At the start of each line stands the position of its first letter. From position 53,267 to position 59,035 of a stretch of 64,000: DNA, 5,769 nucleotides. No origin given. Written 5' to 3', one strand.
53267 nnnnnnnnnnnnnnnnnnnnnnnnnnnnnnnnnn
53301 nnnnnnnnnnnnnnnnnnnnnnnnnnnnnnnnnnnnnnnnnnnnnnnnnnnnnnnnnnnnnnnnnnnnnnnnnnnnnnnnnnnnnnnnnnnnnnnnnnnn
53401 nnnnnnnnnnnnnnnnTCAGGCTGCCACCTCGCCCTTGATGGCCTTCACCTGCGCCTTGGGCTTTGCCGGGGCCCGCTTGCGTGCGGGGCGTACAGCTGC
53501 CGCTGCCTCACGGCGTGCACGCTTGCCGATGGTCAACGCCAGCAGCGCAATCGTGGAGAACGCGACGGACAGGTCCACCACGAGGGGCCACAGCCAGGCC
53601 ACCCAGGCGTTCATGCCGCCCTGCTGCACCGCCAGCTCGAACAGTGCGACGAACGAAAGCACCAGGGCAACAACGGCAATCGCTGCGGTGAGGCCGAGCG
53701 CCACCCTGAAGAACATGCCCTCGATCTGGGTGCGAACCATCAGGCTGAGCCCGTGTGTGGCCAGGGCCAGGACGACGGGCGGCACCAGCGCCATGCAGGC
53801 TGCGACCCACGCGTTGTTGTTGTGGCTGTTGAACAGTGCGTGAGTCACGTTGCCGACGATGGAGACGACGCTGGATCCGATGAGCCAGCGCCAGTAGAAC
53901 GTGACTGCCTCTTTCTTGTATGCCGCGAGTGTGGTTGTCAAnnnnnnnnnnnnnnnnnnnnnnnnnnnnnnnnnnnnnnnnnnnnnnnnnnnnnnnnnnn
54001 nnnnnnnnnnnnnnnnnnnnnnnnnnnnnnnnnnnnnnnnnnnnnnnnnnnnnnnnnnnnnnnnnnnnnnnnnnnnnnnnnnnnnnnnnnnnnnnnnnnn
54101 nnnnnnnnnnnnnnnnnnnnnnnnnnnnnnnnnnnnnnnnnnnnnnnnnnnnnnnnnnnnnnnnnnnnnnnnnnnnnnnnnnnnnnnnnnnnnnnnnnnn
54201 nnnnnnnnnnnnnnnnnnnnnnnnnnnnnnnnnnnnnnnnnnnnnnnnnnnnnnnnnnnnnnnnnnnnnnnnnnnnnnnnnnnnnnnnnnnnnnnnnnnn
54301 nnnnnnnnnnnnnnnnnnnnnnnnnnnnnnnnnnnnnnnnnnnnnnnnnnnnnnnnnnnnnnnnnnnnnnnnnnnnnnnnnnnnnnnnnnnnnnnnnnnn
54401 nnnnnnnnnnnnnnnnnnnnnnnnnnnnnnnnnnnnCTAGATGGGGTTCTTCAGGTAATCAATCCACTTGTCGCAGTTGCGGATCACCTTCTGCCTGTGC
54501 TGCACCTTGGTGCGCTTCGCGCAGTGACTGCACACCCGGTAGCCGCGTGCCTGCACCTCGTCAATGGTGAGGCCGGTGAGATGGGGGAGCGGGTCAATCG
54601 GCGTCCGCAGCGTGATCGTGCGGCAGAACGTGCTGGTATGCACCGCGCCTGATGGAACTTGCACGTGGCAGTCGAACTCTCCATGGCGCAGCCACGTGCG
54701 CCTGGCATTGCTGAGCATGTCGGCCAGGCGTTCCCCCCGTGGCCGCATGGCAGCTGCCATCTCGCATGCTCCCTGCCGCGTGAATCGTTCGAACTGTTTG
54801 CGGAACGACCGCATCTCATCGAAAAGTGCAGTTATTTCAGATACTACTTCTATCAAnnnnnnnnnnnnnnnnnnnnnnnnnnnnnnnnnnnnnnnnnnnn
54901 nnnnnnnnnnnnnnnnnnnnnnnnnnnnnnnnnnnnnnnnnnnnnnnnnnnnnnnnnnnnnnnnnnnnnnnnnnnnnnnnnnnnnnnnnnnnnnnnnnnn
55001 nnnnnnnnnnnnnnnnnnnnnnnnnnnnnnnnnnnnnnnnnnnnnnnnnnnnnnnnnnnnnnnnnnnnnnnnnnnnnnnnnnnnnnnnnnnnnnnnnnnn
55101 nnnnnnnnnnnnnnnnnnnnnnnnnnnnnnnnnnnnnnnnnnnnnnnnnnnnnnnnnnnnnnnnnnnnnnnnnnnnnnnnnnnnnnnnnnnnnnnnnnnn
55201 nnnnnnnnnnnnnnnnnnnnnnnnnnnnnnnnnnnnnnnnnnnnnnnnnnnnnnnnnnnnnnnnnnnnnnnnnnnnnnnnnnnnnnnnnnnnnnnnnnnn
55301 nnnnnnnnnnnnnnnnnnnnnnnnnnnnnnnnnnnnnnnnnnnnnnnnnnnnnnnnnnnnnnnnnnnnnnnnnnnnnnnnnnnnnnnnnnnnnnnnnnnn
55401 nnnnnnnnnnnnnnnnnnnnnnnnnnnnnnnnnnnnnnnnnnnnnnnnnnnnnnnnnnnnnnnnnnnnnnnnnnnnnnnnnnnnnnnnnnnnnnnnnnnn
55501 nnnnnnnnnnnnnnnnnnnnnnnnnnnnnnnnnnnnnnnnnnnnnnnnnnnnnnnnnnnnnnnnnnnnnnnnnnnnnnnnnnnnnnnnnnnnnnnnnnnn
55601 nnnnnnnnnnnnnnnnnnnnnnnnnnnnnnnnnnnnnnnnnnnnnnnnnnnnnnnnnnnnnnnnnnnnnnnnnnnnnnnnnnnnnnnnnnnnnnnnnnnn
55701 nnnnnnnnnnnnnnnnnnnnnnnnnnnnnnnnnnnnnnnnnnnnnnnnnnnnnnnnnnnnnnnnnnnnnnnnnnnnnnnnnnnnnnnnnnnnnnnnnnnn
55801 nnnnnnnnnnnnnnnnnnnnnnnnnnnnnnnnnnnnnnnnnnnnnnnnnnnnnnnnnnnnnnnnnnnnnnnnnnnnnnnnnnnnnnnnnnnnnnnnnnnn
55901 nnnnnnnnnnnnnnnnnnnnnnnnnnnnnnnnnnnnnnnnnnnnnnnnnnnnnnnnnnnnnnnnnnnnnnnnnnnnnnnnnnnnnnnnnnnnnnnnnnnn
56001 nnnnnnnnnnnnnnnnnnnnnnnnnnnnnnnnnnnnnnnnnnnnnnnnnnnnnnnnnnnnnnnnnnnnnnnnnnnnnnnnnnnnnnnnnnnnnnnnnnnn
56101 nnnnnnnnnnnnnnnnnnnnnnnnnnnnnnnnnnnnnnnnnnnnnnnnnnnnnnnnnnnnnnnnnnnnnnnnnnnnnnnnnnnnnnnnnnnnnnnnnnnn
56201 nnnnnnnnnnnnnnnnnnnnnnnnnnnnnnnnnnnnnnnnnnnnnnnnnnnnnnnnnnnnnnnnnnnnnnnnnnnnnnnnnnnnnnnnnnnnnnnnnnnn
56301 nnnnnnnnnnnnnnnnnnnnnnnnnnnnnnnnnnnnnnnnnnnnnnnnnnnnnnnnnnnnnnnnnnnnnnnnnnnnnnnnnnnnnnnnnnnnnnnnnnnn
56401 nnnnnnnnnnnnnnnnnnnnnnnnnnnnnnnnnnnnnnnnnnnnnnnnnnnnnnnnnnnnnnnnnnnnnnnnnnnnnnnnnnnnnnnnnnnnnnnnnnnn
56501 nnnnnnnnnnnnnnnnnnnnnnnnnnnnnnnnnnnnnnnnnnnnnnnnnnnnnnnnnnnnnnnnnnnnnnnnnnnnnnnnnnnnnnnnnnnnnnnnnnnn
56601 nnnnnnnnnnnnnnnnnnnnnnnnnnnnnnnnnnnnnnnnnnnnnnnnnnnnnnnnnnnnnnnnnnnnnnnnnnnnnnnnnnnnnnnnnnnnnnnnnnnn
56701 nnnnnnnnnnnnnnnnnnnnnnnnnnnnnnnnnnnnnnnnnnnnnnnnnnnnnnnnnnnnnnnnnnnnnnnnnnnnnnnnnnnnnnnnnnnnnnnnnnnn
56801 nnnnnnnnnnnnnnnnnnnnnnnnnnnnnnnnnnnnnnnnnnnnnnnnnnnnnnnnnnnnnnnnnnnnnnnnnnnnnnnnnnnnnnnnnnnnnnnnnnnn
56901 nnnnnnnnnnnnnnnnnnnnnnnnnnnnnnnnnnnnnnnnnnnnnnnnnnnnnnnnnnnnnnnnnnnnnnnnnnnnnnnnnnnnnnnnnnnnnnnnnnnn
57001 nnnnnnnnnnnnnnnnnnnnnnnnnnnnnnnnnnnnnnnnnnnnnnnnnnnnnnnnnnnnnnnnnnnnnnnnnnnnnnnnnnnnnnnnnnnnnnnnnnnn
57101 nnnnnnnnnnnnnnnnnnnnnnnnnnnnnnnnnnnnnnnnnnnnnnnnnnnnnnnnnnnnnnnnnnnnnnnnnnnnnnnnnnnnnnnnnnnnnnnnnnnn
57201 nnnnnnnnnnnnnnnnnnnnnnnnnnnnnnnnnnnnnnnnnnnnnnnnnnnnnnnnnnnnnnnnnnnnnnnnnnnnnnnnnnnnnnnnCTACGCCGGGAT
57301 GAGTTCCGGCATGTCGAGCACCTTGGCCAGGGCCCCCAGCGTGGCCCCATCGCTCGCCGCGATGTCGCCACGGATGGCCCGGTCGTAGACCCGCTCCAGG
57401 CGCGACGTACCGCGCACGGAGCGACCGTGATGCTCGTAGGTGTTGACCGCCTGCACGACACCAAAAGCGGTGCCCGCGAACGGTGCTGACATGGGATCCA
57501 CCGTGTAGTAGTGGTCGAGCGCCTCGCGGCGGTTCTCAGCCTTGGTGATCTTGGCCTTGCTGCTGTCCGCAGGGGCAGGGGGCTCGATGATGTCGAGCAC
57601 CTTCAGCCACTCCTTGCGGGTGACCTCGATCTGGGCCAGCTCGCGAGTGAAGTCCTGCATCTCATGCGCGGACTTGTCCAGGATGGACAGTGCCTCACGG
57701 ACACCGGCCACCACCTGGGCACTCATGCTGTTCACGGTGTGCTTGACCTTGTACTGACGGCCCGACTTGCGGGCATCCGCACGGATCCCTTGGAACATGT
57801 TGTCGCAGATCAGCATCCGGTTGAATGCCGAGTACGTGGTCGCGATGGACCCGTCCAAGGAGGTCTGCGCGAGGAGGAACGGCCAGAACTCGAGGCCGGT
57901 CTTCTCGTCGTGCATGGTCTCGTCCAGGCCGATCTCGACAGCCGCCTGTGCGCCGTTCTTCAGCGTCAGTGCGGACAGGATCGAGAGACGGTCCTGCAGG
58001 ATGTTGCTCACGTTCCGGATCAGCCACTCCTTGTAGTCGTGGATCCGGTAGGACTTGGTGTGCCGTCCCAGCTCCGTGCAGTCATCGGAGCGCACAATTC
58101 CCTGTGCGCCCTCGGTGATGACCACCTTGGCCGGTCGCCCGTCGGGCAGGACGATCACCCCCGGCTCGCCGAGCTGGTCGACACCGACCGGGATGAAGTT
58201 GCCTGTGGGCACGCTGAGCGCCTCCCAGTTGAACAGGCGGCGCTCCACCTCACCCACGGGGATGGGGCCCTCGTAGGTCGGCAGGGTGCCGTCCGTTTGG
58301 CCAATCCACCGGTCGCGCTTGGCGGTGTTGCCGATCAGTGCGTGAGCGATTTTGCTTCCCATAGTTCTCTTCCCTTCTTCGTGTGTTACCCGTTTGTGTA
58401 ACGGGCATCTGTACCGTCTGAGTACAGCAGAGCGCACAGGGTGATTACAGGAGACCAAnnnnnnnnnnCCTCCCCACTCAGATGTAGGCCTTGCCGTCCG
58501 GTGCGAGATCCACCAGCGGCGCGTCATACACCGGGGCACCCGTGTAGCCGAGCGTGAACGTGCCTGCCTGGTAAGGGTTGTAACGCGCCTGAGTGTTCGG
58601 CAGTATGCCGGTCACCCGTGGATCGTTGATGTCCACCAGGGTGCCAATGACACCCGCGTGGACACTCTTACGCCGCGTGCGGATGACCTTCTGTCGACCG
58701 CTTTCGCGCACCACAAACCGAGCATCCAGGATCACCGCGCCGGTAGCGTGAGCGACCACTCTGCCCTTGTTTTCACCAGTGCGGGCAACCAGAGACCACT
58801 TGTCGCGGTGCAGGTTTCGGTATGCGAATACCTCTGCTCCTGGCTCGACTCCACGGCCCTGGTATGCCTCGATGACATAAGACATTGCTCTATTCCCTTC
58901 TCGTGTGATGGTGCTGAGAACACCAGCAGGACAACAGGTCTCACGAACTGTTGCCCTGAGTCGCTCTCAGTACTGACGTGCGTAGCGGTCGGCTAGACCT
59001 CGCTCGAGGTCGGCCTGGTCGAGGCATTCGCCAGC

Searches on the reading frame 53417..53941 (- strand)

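Call 57: search_protein_families(library=pfam, max_evalue=0.01, proteins=[window:53417-53941:-])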
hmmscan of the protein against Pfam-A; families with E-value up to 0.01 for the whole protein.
window:53417-53941:- (174 aa): 1 family
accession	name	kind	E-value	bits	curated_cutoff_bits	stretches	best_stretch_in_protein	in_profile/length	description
PF10935.13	DUF2637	-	4.6e-12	46.6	22.8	1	80-146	2-68/161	Protein of unknown function (DUF2637)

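Call 59: search_protein_families(library=phrogs, max_evalue=0.001, proteins=[window:53417-53941:-])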
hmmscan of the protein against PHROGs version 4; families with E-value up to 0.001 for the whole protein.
window:53417-53941:- (174 aa): 2 families
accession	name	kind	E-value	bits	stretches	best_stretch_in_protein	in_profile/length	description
phrog_733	-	integration and excision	6.3e-74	250.5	1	1-173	1-170/336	excisionase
phrog_2342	-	unknown function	6.2e-48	164.9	1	7-163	6-162/274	-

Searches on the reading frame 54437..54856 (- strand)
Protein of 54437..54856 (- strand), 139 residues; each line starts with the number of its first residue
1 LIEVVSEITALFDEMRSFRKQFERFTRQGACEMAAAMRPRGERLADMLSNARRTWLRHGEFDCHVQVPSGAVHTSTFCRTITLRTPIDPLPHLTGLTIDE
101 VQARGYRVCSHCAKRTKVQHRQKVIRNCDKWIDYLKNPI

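Call 57: search_protein_families(library=pfam, max_evalue=0.01, proteins=[window:54437-54856:-])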
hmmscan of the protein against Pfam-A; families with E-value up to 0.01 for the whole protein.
window:54437-54856:- (139 aa): 0 families

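Call 59: search_protein_families(library=phrogs, max_evalue=0.001, proteins=[window:54437-54856:-])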
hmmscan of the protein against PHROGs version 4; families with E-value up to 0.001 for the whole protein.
window:54437-54856:- (139 aa): 3 families
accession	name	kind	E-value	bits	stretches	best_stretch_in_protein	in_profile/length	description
phrog_14784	-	unknown function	1.4e-86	289.1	1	1-139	15-153/162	-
phrog_2433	-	unknown function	9.3e-07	29.9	1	46-113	102-164/230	-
phrog_32508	-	unknown function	0.00061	20.8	1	73-126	60-112/125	-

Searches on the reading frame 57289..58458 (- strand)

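Call 57: search_protein_families(library=pfam, max_evalue=0.01, proteins=[window:57289-58458:-])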
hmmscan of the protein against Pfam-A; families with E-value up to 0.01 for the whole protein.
window:57289-58458:- (389 aa): 1 family
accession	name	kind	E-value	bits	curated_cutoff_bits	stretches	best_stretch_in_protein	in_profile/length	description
PF06067.16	DUF932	-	1.4e-18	68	23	1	134-352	6-216/227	Domain of unknown function (DUF932)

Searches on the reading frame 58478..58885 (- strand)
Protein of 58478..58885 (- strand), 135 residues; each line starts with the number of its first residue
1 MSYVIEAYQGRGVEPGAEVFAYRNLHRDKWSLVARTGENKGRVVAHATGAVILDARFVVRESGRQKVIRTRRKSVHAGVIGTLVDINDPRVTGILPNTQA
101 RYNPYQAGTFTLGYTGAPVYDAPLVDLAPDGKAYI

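Call 56: search_protein_families(library=pfam, max_evalue=0.01, proteins=[window:58478-58885:-])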
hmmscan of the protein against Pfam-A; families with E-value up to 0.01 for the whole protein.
window:58478-58885:- (135 aa): 1 family
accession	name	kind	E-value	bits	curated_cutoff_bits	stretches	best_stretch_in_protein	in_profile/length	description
PF25735.1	Phage_L5_gp82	-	6e-39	133.1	27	1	15-134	4-119/120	Mycobacterium phage L5 gene 82 protein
